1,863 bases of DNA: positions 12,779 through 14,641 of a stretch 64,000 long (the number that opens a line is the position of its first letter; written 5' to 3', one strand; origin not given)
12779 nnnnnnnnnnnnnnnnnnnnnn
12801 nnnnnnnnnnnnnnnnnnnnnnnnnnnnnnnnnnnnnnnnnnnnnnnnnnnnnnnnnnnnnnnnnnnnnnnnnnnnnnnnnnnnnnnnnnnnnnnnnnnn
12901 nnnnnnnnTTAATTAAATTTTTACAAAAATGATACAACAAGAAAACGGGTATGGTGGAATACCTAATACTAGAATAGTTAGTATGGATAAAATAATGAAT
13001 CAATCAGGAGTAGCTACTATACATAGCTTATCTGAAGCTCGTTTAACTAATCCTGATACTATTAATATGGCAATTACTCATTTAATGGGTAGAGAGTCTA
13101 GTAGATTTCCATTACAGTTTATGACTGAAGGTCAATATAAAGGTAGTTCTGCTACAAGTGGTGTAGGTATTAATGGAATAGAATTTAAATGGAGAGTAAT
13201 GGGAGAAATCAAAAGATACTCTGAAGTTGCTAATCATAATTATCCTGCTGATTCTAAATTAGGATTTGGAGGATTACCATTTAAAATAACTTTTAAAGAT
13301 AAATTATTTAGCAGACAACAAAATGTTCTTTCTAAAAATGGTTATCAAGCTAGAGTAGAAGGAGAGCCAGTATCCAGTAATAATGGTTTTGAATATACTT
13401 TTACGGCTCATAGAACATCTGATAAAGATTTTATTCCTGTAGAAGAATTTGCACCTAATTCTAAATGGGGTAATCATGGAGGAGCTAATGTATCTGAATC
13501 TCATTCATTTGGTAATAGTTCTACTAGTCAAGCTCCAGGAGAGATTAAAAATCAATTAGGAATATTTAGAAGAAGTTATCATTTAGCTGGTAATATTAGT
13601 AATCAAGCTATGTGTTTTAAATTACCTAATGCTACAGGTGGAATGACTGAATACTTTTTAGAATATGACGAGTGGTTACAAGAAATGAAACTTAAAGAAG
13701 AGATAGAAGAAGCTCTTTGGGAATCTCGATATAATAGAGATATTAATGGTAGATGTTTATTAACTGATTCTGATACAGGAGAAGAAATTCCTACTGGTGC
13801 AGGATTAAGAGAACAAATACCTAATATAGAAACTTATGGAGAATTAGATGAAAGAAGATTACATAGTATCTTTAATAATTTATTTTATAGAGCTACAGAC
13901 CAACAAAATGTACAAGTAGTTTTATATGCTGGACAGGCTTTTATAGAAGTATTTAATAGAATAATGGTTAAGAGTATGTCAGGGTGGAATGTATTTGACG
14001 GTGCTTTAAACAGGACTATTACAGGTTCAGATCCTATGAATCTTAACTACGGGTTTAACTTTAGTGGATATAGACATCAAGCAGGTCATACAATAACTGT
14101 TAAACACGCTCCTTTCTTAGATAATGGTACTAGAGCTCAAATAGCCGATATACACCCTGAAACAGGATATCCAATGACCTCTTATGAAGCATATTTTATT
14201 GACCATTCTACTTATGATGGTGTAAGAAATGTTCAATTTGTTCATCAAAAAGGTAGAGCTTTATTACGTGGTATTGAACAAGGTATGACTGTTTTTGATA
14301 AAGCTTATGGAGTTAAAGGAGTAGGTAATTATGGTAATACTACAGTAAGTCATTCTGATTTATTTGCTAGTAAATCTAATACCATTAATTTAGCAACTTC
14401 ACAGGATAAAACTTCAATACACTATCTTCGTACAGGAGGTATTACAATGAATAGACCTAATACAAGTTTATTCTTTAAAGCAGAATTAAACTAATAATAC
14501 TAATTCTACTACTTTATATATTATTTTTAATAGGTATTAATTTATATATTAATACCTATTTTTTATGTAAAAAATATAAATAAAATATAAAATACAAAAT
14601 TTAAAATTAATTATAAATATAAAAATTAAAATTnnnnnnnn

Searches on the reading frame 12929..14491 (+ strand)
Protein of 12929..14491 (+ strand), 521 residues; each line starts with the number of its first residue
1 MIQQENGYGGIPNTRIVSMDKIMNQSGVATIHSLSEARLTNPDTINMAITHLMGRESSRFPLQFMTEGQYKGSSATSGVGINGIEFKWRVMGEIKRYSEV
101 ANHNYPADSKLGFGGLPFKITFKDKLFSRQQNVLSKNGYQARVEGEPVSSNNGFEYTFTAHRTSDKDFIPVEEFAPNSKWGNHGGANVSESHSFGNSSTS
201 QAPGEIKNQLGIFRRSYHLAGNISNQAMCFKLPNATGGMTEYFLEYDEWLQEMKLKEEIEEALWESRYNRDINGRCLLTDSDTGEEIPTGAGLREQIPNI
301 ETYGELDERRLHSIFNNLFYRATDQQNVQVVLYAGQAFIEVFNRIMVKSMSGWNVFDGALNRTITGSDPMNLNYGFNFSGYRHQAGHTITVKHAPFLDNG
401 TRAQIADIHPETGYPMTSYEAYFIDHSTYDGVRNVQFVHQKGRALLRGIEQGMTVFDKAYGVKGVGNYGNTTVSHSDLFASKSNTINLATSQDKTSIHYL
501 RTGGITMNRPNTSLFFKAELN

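Call 18: search_protein_families(library=phrogs, proteins=[window:12929-14491:+], max_evalue=0.00001)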
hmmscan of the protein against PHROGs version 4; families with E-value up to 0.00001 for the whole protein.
window:12929-14491:+ (521 aa): 1 family
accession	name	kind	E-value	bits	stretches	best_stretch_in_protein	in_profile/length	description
phrog_11589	-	head and packaging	7.6e-70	236.7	1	19-455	10-452/495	major head protein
